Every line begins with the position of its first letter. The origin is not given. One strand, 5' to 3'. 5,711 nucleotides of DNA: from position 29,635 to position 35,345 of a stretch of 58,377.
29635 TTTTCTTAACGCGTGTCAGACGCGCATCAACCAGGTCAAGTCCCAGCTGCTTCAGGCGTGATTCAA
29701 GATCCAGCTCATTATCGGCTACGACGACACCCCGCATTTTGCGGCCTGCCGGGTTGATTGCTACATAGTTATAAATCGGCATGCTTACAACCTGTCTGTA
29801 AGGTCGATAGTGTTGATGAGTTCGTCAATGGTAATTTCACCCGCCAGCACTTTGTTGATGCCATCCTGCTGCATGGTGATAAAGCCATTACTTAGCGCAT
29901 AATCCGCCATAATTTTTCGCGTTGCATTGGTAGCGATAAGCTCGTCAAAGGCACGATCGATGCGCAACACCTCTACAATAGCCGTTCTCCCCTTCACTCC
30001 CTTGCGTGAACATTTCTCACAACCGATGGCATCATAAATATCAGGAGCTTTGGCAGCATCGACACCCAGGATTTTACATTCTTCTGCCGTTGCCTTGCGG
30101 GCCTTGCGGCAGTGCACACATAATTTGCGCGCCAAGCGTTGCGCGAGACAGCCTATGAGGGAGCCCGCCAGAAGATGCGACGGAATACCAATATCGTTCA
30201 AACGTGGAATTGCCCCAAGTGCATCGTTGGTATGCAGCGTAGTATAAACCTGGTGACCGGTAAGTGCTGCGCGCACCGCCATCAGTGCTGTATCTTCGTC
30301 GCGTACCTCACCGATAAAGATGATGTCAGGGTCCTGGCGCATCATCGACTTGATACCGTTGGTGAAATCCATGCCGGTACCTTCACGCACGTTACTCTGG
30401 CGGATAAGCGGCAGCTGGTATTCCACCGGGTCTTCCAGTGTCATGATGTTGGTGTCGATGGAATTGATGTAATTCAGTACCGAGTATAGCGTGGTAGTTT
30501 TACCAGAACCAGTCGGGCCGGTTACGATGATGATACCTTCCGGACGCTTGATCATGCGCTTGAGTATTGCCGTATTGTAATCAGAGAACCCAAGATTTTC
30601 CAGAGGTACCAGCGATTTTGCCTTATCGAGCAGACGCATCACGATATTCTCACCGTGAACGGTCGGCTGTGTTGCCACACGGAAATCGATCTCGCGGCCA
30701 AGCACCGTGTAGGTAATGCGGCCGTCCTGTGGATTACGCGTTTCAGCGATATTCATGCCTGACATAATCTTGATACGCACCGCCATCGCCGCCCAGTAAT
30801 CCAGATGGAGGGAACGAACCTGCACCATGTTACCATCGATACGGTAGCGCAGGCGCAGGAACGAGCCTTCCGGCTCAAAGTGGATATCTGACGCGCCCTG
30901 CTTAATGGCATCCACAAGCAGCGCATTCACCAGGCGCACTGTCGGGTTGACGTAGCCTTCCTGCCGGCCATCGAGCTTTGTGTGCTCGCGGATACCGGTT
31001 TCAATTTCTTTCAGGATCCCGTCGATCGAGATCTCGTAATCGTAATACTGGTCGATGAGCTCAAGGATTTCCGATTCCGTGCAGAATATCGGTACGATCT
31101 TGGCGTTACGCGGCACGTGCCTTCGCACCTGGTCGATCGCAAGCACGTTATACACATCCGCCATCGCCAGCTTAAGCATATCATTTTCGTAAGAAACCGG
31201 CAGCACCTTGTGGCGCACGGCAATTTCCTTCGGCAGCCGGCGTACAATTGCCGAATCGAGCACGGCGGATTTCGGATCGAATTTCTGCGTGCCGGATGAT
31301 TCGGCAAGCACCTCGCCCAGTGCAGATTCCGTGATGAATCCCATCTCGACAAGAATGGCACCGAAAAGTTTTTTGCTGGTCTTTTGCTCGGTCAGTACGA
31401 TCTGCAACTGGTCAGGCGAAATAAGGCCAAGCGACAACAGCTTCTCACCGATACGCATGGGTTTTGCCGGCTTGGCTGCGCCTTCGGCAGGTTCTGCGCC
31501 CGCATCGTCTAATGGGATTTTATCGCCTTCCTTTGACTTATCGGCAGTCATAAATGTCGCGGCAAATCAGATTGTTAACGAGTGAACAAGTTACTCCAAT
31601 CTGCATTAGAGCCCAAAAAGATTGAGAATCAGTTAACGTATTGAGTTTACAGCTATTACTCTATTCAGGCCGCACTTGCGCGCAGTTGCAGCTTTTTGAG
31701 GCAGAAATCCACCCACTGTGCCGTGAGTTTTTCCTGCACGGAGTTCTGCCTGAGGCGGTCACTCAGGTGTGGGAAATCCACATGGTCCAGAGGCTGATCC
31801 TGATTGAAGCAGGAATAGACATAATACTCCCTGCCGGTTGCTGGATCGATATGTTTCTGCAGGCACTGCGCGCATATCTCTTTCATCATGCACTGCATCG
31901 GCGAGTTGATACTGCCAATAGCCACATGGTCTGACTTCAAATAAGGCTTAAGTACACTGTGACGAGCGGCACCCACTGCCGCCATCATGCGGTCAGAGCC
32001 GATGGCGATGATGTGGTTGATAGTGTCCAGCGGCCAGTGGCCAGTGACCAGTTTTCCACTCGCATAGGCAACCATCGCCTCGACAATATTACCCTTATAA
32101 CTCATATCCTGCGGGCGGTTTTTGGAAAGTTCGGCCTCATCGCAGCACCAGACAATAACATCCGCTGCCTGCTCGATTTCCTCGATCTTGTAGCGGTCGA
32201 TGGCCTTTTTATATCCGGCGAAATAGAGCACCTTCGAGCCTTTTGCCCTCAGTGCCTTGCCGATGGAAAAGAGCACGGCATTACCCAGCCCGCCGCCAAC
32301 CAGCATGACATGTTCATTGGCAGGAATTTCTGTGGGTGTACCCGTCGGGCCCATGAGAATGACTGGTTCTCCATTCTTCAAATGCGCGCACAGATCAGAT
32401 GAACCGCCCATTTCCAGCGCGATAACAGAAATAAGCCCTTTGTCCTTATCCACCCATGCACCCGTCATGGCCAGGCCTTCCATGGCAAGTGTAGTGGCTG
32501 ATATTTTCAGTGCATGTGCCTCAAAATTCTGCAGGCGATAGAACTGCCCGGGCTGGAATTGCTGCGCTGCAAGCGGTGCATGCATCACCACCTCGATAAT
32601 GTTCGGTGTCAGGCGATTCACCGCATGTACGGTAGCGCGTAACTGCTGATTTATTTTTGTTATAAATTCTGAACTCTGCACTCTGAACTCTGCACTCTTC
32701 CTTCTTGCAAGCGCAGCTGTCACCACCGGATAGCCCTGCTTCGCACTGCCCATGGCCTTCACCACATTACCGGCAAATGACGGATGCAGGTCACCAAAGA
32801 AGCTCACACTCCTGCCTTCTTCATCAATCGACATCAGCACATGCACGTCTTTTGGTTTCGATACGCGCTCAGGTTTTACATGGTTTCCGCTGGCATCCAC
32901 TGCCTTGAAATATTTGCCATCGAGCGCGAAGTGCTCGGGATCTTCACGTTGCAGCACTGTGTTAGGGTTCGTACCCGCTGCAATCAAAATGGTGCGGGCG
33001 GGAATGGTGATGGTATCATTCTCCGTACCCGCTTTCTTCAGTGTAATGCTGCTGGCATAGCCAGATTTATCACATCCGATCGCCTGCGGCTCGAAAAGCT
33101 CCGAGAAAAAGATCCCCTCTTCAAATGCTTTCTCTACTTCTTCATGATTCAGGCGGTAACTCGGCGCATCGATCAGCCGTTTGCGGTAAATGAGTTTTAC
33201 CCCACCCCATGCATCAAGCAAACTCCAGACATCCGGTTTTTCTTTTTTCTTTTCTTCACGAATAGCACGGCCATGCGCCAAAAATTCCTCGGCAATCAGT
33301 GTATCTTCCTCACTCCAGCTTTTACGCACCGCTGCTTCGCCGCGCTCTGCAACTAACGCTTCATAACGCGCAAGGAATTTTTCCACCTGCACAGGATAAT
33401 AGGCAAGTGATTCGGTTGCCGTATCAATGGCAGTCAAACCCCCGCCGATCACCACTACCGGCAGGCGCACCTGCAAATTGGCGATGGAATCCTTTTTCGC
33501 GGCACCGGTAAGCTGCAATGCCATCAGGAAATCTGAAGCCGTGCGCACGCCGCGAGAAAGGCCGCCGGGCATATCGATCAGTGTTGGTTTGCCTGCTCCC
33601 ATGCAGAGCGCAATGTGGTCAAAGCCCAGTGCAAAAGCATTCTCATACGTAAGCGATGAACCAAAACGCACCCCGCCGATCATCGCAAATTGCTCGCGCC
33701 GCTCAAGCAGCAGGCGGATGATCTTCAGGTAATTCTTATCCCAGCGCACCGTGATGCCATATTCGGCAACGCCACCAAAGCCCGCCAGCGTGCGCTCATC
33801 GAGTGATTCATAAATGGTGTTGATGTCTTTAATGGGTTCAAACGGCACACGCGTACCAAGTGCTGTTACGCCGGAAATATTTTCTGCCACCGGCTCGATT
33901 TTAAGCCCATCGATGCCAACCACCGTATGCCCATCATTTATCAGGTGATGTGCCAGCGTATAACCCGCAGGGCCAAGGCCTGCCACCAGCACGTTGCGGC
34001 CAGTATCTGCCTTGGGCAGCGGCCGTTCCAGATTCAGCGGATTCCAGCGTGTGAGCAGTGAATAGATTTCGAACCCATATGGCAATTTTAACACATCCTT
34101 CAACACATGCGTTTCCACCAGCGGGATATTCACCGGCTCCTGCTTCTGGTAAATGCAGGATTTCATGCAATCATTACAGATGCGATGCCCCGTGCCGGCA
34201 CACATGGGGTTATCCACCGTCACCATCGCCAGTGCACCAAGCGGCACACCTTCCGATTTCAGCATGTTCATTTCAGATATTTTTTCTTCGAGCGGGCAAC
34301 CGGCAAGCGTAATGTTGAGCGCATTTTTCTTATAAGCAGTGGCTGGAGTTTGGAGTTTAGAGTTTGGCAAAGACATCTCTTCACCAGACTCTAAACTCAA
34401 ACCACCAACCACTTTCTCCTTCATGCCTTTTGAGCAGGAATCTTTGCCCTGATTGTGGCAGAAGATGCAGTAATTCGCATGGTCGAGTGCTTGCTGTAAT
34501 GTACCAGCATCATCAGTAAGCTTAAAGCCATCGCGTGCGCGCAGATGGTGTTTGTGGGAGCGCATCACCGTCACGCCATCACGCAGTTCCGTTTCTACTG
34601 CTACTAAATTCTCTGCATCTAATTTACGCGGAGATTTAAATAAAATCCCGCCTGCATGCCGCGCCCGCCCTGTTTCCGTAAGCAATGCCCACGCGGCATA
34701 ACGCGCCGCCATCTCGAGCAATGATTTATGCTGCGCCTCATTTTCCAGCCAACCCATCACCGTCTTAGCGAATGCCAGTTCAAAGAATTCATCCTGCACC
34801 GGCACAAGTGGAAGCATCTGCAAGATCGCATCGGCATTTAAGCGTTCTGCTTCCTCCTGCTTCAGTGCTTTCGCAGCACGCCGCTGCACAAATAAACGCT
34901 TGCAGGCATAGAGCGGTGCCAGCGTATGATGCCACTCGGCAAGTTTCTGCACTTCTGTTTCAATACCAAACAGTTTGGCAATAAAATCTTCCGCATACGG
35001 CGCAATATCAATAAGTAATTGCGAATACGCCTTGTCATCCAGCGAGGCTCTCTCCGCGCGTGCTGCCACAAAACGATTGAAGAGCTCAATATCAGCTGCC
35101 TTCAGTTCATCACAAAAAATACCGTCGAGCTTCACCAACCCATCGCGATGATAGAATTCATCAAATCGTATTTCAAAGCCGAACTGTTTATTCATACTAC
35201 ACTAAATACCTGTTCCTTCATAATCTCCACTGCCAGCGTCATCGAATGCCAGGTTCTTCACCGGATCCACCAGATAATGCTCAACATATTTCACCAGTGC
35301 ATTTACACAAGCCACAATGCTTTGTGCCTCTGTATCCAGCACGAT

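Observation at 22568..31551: Non-canonical type IV pilus assembly operon: PilM-PilN fusion, PilO/PilP-like proteins, ABC ATPase and Wzy_C protein, but no pilin or secretin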

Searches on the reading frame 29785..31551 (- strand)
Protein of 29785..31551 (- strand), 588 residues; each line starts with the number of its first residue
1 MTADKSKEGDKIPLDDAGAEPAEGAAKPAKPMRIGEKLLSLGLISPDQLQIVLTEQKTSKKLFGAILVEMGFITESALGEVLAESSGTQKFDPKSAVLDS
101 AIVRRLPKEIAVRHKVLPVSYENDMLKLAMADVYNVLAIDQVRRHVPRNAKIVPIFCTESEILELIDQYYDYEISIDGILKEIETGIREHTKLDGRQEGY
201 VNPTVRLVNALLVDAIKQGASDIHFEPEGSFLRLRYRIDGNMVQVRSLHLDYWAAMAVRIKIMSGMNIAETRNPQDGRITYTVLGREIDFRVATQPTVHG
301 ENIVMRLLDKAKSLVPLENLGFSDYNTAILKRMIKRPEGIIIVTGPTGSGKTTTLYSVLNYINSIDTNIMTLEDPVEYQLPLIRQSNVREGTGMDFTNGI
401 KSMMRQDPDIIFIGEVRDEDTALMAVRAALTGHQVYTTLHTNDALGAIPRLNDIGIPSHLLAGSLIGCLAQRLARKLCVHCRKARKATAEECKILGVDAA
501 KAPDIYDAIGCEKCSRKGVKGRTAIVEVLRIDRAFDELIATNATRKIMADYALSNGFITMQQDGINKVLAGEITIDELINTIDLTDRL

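Call 4: search_protein_families(library=pfam, proteins=[window:29785-31551:-], max_evalue=0.01)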
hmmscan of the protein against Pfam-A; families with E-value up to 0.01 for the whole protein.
window:29785-31551:- (588 aa): 9 families
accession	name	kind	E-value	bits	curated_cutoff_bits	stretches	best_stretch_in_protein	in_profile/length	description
PF00437.27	T2SSE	-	3.8e-122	407.9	24.9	1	202-578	6-368/370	Type II/IV secretion system protein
PF05157.20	MshEN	-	3.4e-17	62.7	23.1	1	92-173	7-87/90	MshEN domain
PF13401.12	AAA_22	-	0.0011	19.8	27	1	337-362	4-29/130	AAA domain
PF13173.12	AAA_14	-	0.0016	18.9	27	1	339-431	3-86/129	AAA domain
PF25199.1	nSTAND_NTPase5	-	0.0043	17.3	34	0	335-358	38-61/145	Novel STAND NTPase 5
PF00004.35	AAA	-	0.0051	17.7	21.2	0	341-416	1-66/131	ATPase family associated with various cellular activities (AAA)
PF13191.12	AAA_16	-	0.0062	17.5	32.6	0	335-363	22-49/167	AAA ATPase domain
PF20720.3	nSTAND3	-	0.0064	16.6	27.2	0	338-376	17-55/155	Novel STAND NTPase 3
PF13604.12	AAA_30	-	0.0071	16.5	27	0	328-364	8-44/191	AAA domain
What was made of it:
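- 29785..31551 (-): pilB: hexameric extension ATPase with an N-terminal MshEN-type c-di-GMP-binding motif. Pfam T2SSE 407.9 bits and MshEN 62.7 bits (call 4).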

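Call 6: search_protein_families(library=ncbifam, proteins=[window:29785-31551:-], max_evalue=0.01)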
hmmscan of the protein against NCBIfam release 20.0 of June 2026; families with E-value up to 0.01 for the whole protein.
window:29785-31551:- (588 aa): 26 families (the best 25 are shown)
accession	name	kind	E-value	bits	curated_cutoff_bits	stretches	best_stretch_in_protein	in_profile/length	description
TIGR02533.1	type_II_gspE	equivalog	2.5e-152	507.9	630.25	1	103-580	1-484/486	type II secretion system ATPase GspE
TIGR02538.1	type_IV_pilB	equivalog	3.9e-151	504.4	675.65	1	34-579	2-559/564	type IV-A pilus assembly ATPase PilB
NF053534.1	T4PilAsmATPsTfpB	equivalog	1.4e-123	413.4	850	1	75-581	65-581/584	type IV pilus assembly ATPase TfpB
NF007755.0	PRK10436.1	equivalog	5.3e-114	381.4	617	1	109-582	12-459/465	type II secretion system protein GspE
NF041000.1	ATPase_ComGA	equivalog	2.4e-73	246.4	300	1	210-474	2-265/267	competence type IV pilus ATPase ComGA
TIGR01420.1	pilT_fam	subfamily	1.3e-56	192.3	319.1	1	209-476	3-270/343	PilT/PilU family type 4a pilus ATPase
TIGR02525.1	plasmid_TraJ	equivalog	1.7e-21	76.6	368.3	1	334-451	145-269/372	plasmid transfer ATPase TraJ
TIGR02524.1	dot_icm_DotB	equivalog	7.8e-20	71.4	463.3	1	324-451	121-256/358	Dot/Icm type IV secretion system ATPase DotB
NF058587.1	archaellum_moto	equivalog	7.6e-19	67.8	550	1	298-458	234-402/527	archaellum flagellar ATPase motor FlaI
TIGR02782.1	TrbB_P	equivalog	3.3e-17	62.7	304.55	1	310-453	105-254/303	P-type conjugative transfer ATPase TrbB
NF053729.1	c-di-GMP_motif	domain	8.7e-17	60.7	38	1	33-84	1-52/53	cyclic di-GMP-binding domain-containing protein, MshE-related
NF010407.0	PRK13833.1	subfamily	6.3e-15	55.4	499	1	326-454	133-262/323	conjugal transfer protein TrbB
NF008411.1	PRK11234.1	equivalog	4.8e-14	51.7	1170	1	31-170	481-617/723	cyclic di-3',5'-guanylate-activated glycosyltransferase NfrB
TIGR03819.1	heli_sec_ATPase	hypoth_equivalog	1.3e-13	50.9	373.15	1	255-483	98-327/340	TadA family conjugal transfer-associated ATPase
TIGR02788.1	VirB11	equivalog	1.4e-13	50.6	249.95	1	329-453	136-264/308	P-type DNA transfer ATPase VirB11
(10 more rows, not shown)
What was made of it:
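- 29785..31551 (-): NCBIfam GspE 507.9 and PilB 504.4 bits, both below their cutoffs; c-di-GMP motif NF053729 60.7 bits, above its cutoff of 38 (call 6).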

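Call 68: search_solved_structures(query=window:29785-31551:-, max_evalue=1e-10)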
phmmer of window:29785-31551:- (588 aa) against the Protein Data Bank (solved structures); distinct sequences matched with E-value up to 1e-10: 27.
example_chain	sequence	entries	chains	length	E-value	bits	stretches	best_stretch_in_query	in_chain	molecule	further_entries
6f8l_G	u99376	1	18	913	2.8e-123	415.5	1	28-583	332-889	Type IV pilus assembly protein PilF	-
3jc8_Ba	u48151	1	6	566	4.7e-117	394.9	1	33-580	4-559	Type IV-A pilus assembly ATPase PilB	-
5zfr_A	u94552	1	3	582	2.3e-112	379.4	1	27-580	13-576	Type IV pilus biogenesis ATPase PilB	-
6olj_C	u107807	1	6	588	6.9e-110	371.2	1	31-580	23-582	Type IV pilus biogenesis ATPase PilB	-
5tsg_B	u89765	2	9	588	2.3e-109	369.5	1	31-580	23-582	Type IV pilus biogenesis ATPase PilB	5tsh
4pht_A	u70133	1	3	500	1.1e-105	357.4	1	103-580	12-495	General secretory pathway protein E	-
1p9r_A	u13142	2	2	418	1.1e-103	350.8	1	203-579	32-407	General secretion pathway protein E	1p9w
4ksr_A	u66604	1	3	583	2.4e-103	349.7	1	203-580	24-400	Type II secretion system protein E, Hemolysin-coregulated protein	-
4kss_A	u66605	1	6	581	2.5e-103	349.6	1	203-580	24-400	Type II secretion system protein E, hemolysin-coregulated protein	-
6ejf_A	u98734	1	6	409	7.4e-93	315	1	207-583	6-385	Type IV pilus assembly protein PilF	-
5oiu_A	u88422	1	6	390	9e-93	314.7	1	206-579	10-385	Type IV pilus assembly protein PilF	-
5it5_F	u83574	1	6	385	1e-92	314.6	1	207-579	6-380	ATP binding motif-containing protein PilF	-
8dze_A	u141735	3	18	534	1.6e-36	129.1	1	309-586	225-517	BfpD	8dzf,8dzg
3jvu_A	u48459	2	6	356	9.7e-33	116.6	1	210-457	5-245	Twitching mobility protein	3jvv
5fl3_A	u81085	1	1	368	1.5e-30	109.4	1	214-477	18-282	PILI RETRACTION PROTEIN PILT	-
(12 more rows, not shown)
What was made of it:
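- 29785..31551 (-): Best full-length matches among solved structures are T4aP PilF/PilB at 415-370 bits; GspE gives 357 (call 68).
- PilB full-length sequence is closest to T4aP PilF/PilB among solved structures: call 68. Over the ATPase core alone, GspE 1p9r (351 bits) scores above the Thermus PilF core (315 bits) (call 68).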

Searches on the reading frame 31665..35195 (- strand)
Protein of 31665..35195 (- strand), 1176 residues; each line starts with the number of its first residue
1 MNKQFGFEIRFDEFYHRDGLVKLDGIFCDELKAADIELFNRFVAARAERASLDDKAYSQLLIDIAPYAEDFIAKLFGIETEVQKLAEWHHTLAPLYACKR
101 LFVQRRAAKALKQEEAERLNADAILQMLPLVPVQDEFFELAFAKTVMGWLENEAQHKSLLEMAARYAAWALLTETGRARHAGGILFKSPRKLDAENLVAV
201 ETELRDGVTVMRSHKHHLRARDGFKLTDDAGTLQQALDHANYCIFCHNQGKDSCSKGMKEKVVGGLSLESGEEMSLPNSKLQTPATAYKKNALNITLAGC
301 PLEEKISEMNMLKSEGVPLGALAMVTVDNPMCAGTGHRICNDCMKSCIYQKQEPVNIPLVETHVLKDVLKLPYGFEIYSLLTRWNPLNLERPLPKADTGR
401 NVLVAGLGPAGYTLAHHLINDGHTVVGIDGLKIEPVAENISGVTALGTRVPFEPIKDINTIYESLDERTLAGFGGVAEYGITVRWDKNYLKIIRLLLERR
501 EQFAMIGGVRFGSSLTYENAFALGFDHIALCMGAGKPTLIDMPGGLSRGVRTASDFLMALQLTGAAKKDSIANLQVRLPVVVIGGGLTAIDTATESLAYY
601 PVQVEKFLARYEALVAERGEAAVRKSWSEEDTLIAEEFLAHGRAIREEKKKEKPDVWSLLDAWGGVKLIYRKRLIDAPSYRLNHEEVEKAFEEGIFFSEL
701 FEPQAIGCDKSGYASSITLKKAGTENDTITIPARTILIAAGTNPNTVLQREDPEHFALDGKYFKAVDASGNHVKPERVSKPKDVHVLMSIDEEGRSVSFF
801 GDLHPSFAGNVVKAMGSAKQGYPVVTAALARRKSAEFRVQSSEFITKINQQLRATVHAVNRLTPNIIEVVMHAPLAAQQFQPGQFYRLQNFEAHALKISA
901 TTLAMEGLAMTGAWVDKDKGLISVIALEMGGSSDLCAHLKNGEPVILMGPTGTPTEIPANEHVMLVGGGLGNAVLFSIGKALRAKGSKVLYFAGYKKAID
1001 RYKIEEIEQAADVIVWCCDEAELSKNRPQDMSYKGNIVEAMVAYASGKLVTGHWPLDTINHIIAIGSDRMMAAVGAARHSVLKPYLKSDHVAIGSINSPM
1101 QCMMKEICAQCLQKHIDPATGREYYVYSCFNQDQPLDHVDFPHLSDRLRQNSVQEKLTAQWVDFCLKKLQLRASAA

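Call 4: search_protein_families(library=pfam, proteins=[window:31665-35195:-], max_evalue=0.01)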
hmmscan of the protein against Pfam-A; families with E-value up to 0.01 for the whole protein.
window:31665-35195:- (1176 aa): 2 families
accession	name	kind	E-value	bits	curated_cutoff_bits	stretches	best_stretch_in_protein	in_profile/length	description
PF07992.20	Pyr_redox_2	-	1.3e-09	38.3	26.1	1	401-595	2-160/291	Pyridine nucleotide-disulphide oxidoreductase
PF14691.11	Fer4_20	-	0.00021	21.5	25.8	1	298-366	34-106/113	Dihydroprymidine dehydrogenase domain II, 4Fe-4S cluster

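Call 6: search_protein_families(library=ncbifam, proteins=[window:31665-35195:-], max_evalue=0.01)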
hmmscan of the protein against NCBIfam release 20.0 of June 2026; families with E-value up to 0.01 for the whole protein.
window:31665-35195:- (1176 aa): 17 families
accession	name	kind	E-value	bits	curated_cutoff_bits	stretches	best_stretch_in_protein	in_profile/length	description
NF005128.0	PRK06567.1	equivalog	2.5e-251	836.8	1072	2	5-993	3-925/1031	putative bifunctional glutamate synthase subunit beta/2-polyprenylphenol hydroxylase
NF009414.0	PRK12778.1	equivalog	1.8e-33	115.8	1103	2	860-1021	8-159/752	bifunctional dihydroorotate dehydrogenase B NAD binding subunit/NADPH-dependent glutamate synthase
NF009415.0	PRK12779.1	equivalog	1.5e-25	89.3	1519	2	812-1155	609-934/944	putative bifunctional glutamate synthase subunit beta/2-polyprenylphenol hydroxylase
NF009413.0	PRK12775.1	equivalog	5.1e-21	74.2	1895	2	905-1025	42-164/1006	putative trifunctional 2-polyprenylphenol hydroxylase/glutamate synthase subunit beta/ferritin domain-containing protein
TIGR01316.1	gltA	equivalog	9.6e-20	70.8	471.75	2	470-596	165-291/449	NADPH-dependent glutamate synthase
NF004862.0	PRK06222.1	subfamily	1.5e-18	67.3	220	1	859-1025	7-163/281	sulfide/dihydroorotate dehydrogenase-like FAD/NAD-binding protein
NF009410.0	PRK12771.1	subfamily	2.9e-18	65.8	516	2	298-426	52-165/566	NAD(P)-binding protein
TIGR01317.1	GOGAT_sm_gam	subfamily_domain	1.2e-13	50.8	447.7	2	473-606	178-312/485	glutamate synthase small subunit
NF000799.0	PRK00054.1-4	equivalog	2.6e-13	49.7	314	1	851-1027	4-175/258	dihydroorotate dehydrogenase electron transfer subunit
NF009454.0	PRK12814.1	equivalog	9.3e-12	44.1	916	1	509-602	264-348/657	putative NADPH-dependent glutamate synthase small subunit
NF009409.0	PRK12770.1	subfamily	8.9e-11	41.4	343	1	525-600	120-196/360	putative glutamate synthase subunit beta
TIGR03315.1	Se_ygfK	equivalog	1.3e-10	39.4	835.3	1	297-428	448-566/1012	putative selenate reductase subunit YgfK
NF000797.0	PRK00054.1-2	equivalog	1.7e-08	34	270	1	855-1019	18-175/267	dihydroorotate dehydrogenase electron transfer subunit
NF000798.0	PRK00054.1-3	equivalog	1.7e-07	31.2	219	1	863-1020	17-157/244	dihydroorotate dehydrogenase electron transfer subunit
NF000796.0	PRK00054.1-1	equivalog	3.7e-07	29.6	224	1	879-1022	28-151/254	dihydroorotate dehydrogenase electron transfer subunit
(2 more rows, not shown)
